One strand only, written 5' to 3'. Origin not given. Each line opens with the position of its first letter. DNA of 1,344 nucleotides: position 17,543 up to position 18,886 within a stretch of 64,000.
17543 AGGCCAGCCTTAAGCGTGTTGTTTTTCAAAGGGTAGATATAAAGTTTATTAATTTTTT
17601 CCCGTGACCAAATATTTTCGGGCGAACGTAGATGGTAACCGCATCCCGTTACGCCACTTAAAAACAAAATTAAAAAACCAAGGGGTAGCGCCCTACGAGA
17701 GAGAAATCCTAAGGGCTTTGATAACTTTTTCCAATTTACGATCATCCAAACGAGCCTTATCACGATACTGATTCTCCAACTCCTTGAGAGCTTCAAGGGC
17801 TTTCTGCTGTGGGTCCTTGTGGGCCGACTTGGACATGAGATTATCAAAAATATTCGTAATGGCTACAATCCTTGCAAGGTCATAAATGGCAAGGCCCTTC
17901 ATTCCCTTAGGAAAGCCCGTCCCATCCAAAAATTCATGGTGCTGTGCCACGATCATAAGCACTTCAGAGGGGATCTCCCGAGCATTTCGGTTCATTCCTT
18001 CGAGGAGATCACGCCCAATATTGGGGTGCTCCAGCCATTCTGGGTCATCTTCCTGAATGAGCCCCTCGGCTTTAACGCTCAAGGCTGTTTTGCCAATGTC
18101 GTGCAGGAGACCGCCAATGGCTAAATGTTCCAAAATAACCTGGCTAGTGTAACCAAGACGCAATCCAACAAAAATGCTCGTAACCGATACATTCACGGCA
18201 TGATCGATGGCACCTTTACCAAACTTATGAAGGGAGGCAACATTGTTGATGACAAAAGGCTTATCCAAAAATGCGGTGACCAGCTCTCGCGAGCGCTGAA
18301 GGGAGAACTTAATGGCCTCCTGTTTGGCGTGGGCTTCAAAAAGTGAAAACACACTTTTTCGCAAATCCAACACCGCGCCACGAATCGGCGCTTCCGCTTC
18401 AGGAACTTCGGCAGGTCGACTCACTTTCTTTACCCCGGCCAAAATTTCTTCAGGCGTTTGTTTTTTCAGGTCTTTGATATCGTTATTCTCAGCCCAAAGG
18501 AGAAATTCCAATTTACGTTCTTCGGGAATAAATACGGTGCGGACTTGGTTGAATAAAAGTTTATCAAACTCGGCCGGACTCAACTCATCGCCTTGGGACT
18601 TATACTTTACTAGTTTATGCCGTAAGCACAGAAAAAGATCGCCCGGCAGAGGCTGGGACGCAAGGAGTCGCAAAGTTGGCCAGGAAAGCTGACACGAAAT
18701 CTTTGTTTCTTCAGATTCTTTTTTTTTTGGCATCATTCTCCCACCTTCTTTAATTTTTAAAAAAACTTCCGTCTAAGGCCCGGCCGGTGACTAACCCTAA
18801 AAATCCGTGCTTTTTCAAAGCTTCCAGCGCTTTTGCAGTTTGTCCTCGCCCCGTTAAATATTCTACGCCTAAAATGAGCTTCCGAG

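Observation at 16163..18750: HD-GYP phosphodiesterase gene packed 13 bp downstream of pelG and followed by lptE-holA on the same strand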

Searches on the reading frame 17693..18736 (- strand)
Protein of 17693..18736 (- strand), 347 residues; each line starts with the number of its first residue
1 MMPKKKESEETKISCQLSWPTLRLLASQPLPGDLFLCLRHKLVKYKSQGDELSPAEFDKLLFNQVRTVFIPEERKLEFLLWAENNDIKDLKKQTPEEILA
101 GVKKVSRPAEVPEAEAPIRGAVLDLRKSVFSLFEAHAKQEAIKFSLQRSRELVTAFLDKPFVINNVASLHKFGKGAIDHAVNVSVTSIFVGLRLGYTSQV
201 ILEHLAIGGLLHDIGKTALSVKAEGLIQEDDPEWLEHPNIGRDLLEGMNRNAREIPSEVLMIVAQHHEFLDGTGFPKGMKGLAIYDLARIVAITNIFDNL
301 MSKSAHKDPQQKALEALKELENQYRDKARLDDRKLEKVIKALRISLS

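Call 4: search_protein_families(library=pfam, proteins=[window:17693-18736:-], max_evalue=0.01)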
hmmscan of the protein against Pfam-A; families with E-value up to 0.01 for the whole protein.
window:17693-18736:- (347 aa): 3 families
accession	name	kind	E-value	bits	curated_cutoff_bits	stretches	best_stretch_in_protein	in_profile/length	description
PF13487.12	HD_5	-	3.6e-19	69.6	27.2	1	190-324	28-162/170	HD domain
PF01966.28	HD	-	2.6e-10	41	22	1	178-299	3-115/116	HD domain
PF08668.18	HDOD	-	0.0023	17.9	22.9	1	173-224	92-140/196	HDOD domain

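Call 7: find_homologous_proteins(query=window:17693-18736:-, max_evalue=0.00001)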
Query window:17693-18736:- (347 aa): 352 proteins with E <= 0.00001 among 6402 candidates; the best 120 are listed.
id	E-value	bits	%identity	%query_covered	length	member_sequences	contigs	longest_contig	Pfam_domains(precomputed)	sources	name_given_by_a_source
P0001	1.5e-223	759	100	100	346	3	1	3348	PF13487.13,PF01966.29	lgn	-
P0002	1.1e-93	332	48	99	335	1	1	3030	PF13487.13,PF01966.29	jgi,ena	jgi:putative nucleotidyltransferase with HDIG domain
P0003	2.8e-93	331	50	99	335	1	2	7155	PF13487.13,PF01966.29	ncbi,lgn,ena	-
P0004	5.7e-92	327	49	98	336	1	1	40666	PF13487.13,PF01966.29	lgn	-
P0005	8.2e-92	326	50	96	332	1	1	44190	PF13487.13,PF01966.29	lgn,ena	-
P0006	5.4e-91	323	49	91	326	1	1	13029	PF13487.13,PF01966.29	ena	-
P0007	7.9e-90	320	44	100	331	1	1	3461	PF13487.13,PF01966.29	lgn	-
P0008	2.3e-88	315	45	100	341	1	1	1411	PF13487.13,PF01966.29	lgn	-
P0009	4.8e-88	314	49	97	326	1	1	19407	PF13487.13,PF01966.29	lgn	-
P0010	2.3e-87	312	46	95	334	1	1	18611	PF13487.13,PF01966.29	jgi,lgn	jgi:putative nucleotidyltransferase with HDIG domain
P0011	4.7e-87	311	47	95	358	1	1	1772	PF13487.13,PF01966.29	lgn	-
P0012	8.5e-87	310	45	95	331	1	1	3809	PF13487.13,PF01966.29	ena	-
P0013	1.1e-86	309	46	96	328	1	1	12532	PF13487.13,PF01966.29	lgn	-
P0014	9.5e-86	306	47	96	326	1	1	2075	PF13487.13,PF01966.29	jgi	jgi:putative nucleotidyltransferase with HDIG domain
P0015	1.6e-83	299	46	94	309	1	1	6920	PF13487.13,PF01966.29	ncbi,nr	ncbi:MAG: HD domain-containing protein [Deltaproteobacteria bacterium]|nr:HD domain-containing prote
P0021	1.4e-81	292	43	97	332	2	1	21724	PF13487.13,PF01966.29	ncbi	-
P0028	8.1e-79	283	43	99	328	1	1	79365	PF13487.13,PF01966.29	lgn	-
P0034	1.8e-75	272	43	95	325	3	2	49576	PF13487.13,PF01966.29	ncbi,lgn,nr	ncbi:MAG: HD domain-containing protein [Deltaproteobacteria bacterium]|nr:HD domain-containing prote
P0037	8.4e-54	201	35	94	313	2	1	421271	PF13487.13,PF01966.29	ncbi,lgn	-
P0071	1.8e-48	184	34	93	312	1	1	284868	PF13487.13,PF01966.29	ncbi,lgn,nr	ncbi:MAG: HD domain-containing protein [Oligoflexia bacterium]|nr:HD domain-containing protein [Olig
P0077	2.8e-48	183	32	95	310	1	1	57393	PF13487.13,PF01966.29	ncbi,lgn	ncbi:HD domain-containing phosphohydrolase [Bdellovibrionota bacterium FG-1]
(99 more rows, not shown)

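Call 8: find_encoding_contigs(protein=P0004, flank=10000, max_places=2)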
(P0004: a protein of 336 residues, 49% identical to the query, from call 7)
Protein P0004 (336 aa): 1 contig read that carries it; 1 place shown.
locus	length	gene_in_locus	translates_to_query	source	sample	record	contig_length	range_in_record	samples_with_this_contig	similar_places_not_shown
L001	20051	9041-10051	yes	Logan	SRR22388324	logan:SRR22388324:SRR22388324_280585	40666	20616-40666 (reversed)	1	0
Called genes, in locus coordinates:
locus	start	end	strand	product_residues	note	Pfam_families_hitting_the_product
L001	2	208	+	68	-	?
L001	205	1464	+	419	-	PF09995:MPAB_Lcp_cat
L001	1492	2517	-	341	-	PF12146:Hydrolase_4 (faint), PF00561:Abhydrolase_1 (faint), PF12697:Abhydrolase_6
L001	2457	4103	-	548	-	PF00890:FAD_binding_2, PF01266:DAO (weak), PF02910:Succ_DH_flav_C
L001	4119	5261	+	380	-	PF01168:Ala_racemase_N, PF00842:Ala_racemase_C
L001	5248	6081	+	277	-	PF02405:MlaE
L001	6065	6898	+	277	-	PF00005:ABC_tran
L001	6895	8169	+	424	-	PF02470:MlaD, PF28544:Helical_needle (weak), PF27164:Aq_493_lipo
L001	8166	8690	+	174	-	-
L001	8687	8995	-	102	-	PF05258:DciA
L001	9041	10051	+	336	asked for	PF13487:HD_5, PF01966:HD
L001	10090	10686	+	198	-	PF04390:LptE (weak)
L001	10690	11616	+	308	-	PF06144:DNA_pol3_delta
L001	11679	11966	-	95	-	PF01649:Ribosomal_S20p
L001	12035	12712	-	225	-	PF02632:BioY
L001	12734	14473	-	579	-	PF01578:Cytochrom_C_asm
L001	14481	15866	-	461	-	PF05140:ResB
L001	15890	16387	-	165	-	PF00156:Pribosyltran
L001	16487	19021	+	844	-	PF01751:Toprim, PF01131:Topoisom_bac, PF09382:RQC (weak)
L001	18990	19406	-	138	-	PF22091:DUF6941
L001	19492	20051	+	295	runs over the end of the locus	PF02666:PS_Dcarbxylase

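Call 9: find_encoding_contigs(protein=P0005, flank=10000, max_places=2)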
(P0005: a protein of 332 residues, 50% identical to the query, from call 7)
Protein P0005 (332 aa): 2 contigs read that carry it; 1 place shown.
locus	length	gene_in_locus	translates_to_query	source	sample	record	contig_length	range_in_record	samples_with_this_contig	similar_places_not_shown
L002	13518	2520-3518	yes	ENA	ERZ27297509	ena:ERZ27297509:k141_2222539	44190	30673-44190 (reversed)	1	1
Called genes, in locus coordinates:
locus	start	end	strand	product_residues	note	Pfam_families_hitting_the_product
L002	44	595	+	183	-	-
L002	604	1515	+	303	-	PF06245:DUF1015 (weak)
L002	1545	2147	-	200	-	PF13489:Methyltransf_23 (weak), PF07021:MetW, PF08241:Methyltransf_11 (weak), PF13649:Methyltransf_25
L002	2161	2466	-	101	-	PF05258:DciA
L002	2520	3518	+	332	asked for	PF13487:HD_5, PF01966:HD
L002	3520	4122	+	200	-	PF04390:LptE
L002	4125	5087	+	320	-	PF06144:DNA_pol3_delta (weak), PF21694:DNA_pol3_delta_C (faint)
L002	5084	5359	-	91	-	PF01649:Ribosomal_S20p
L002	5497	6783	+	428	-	PF00375:SDF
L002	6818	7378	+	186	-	PF03449:GreA_GreB_N, PF01272:GreA_GreB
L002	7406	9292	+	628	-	PF12969:DUF3857, PF01841:Transglut_core (weak)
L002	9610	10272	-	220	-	-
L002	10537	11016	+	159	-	-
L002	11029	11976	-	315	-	PF05229:SCPU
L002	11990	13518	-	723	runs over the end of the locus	PF00577:Usher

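Call 10: find_encoding_contigs(protein=P0028, flank=10000, max_places=2)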
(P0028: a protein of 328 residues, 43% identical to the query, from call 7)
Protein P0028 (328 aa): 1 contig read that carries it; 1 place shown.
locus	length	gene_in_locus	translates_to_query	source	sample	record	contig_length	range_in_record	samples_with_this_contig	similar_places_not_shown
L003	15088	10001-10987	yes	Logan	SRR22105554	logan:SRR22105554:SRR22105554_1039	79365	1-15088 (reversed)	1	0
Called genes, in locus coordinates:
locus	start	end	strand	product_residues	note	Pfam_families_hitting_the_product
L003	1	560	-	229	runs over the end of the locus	PF01852:START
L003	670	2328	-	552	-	PF00890:FAD_binding_2, PF01266:DAO (weak), PF03486:HI0933_like (faint), PF07992:Pyr_redox_2 (faint), PF02910:Succ_DH_flav_C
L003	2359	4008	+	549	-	-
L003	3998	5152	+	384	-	PF01168:Ala_racemase_N, PF00842:Ala_racemase_C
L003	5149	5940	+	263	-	PF02405:MlaE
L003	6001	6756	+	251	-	PF00005:ABC_tran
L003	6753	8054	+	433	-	PF02470:MlaD, PF28544:Helical_needle, PF27164:Aq_493_lipo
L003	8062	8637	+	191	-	-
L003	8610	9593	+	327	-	-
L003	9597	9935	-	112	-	PF05258:DciA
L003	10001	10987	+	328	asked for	PF13487:HD_5, PF01966:HD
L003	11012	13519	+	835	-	PF00133:tRNA-synt_1, PF01921:tRNA-synt_1f (faint), PF01406:tRNA-synt_1e (faint), PF09334:tRNA-synt_1g, PF13603:tRNA-synt_1_2, PF00133:tRNA-synt_1, PF09334:tRNA-synt_1g (weak), PF08264:Anticodon_1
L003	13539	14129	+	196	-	PF04390:LptE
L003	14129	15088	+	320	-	?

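Call 12: find_encoding_contigs(protein=P0037, flank=8000, max_places=1)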
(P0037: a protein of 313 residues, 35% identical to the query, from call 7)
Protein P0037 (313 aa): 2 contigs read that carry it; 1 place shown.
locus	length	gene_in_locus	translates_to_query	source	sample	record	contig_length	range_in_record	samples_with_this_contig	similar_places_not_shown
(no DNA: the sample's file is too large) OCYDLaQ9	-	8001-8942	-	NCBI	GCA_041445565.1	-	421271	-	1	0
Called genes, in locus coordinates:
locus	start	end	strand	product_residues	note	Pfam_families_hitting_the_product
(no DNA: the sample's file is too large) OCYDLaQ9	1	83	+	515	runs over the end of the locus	PF00890:FAD_binding_2 (faint), PF01266:DAO, PF07992:Pyr_redox_2 (faint), PF12831:FAD_oxidored (weak), PF13450:NAD_binding_8 (weak), PF00732:GMC_oxred_N, PF05199:GMC_oxred_C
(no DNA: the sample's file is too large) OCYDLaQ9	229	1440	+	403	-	PF13173:AAA_14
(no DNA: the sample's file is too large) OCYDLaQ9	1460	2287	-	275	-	PF00132:Hexapep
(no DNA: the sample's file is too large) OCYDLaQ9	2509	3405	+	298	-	PF03009:GDPD, PF13653:GDPD_2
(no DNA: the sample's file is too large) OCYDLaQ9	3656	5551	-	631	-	PF00149:Metallophos (weak), PF02872:5_nucleotid_C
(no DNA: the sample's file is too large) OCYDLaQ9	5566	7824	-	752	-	-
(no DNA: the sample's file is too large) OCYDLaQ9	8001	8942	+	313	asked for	PF13487:HD_5, PF01966:HD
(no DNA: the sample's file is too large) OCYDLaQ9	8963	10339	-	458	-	PF01244:Peptidase_M19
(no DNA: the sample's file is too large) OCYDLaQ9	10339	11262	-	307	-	PF00126:HTH_1, PF03466:LysR_substrate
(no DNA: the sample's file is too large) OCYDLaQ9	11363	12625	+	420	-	-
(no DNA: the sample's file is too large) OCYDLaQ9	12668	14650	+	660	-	PF03193:RsgA_GTPase (faint), PF20720:nSTAND3 (faint), PF00005:ABC_tran, PF02463:SMC_N (faint), PF13191:AAA_16 (faint), PF12848:ABC_tran_Xtn, PF00005:ABC_tran, PF16326:ABC_tran_CTD, +5 more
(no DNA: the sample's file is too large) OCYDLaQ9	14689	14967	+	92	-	-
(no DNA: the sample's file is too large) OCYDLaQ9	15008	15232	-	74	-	PF09851:SHOCT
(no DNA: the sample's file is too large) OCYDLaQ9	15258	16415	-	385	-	PF07992:Pyr_redox_2, PF21706:FCSD_central (faint), PF07992:Pyr_redox_2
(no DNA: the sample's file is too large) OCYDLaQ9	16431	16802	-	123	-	PF02635:DsrE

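Call 13: find_encoding_contigs(protein=P0071, flank=8000, max_places=1)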
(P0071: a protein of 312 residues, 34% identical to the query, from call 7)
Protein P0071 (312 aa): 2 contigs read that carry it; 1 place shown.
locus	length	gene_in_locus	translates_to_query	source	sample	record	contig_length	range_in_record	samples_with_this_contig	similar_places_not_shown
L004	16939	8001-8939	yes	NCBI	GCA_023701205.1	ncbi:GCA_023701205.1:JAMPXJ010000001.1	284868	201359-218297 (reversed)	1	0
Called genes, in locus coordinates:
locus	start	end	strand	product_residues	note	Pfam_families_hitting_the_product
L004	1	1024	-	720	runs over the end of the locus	PF11854:MtrB_PioB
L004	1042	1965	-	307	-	PF02085:Cytochrom_CIII (faint), PF14522:Cytochrome_C7 (faint), PF22113:Mtrc-MtrF_II-IV_dom (faint), PF13435:Cytochrome_C554 (faint), PF22678:Cytochrom_c_NrfB-like, PF14537:Cytochrom_c3_2 (weak), PF09699:Paired_CXXCH_1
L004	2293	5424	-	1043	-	PF02811:PHP, PF07733:DNA_pol3_alpha, PF17657:DNA_pol3_finger, PF14579:HHH_6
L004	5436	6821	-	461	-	-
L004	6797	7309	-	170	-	-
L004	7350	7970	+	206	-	PF01726:LexA_DNA_bind, PF00717:Peptidase_S24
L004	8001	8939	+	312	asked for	PF13487:HD_5, PF01966:HD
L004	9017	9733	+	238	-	PF20582:UPF0758_N, PF04002:RadC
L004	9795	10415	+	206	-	PF03942:DTW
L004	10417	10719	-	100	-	-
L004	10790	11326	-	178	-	-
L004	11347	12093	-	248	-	-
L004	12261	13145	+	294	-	-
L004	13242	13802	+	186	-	-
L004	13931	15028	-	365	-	PF16683:TGase_elicitor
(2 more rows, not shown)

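Call 14: find_encoding_contigs(protein=P0077, flank=8000, max_places=1)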
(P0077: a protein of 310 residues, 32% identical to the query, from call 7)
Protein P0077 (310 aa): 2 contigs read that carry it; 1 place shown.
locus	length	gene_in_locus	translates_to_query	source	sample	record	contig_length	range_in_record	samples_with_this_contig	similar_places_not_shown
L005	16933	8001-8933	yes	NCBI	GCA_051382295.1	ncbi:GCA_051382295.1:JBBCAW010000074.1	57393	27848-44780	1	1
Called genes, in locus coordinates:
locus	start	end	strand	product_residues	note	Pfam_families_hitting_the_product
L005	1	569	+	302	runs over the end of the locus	PF01380:SIS (weak)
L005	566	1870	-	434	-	PF18626:Gln_deamidase_2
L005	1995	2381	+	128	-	PF00072:Response_reg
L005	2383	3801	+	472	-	PF00512:HisKA (weak), PF02518:HATPase_c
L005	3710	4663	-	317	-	PF01545:Cation_efflux, PF16916:ZT_dimer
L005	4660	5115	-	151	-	PF00885:DMRL_synthase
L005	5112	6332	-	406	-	PF00926:DHBP_synthase, PF00925:GTP_cyclohydro2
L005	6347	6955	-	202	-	PF00677:Lum_binding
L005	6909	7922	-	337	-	PF00383:dCMP_cyt_deam_1, PF01872:RibD_C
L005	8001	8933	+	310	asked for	PF13487:HD_5, PF01966:HD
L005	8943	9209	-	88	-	-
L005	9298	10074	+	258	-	PF01852:START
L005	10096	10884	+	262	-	-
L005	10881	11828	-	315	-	PF02445:NadA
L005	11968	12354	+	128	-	-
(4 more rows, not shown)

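Call 16: search_solved_structures(query=window:17693-18736:-, max_evalue=0.001, show_alignments=2)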
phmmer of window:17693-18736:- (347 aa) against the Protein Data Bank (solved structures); distinct sequences matched with E-value up to 0.001: 4.
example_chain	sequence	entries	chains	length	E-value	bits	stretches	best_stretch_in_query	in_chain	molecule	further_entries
3tm8_A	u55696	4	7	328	2.9e-11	46.6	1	131-303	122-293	Uncharacterized protein | Uncharacterized protein Bd1817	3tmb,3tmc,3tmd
4r8z_A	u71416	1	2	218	1.1e-10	44.6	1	203-313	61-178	Cyclic di-GMP phosphodiesterase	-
4mcw_A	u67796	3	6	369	3.9e-09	39.6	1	178-309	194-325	Metal dependent phosphohydrolase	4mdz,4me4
5z7c_A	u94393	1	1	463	1.5e-08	37.7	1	205-318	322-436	3'3'-cGAMP-specific phosphodiesterase 3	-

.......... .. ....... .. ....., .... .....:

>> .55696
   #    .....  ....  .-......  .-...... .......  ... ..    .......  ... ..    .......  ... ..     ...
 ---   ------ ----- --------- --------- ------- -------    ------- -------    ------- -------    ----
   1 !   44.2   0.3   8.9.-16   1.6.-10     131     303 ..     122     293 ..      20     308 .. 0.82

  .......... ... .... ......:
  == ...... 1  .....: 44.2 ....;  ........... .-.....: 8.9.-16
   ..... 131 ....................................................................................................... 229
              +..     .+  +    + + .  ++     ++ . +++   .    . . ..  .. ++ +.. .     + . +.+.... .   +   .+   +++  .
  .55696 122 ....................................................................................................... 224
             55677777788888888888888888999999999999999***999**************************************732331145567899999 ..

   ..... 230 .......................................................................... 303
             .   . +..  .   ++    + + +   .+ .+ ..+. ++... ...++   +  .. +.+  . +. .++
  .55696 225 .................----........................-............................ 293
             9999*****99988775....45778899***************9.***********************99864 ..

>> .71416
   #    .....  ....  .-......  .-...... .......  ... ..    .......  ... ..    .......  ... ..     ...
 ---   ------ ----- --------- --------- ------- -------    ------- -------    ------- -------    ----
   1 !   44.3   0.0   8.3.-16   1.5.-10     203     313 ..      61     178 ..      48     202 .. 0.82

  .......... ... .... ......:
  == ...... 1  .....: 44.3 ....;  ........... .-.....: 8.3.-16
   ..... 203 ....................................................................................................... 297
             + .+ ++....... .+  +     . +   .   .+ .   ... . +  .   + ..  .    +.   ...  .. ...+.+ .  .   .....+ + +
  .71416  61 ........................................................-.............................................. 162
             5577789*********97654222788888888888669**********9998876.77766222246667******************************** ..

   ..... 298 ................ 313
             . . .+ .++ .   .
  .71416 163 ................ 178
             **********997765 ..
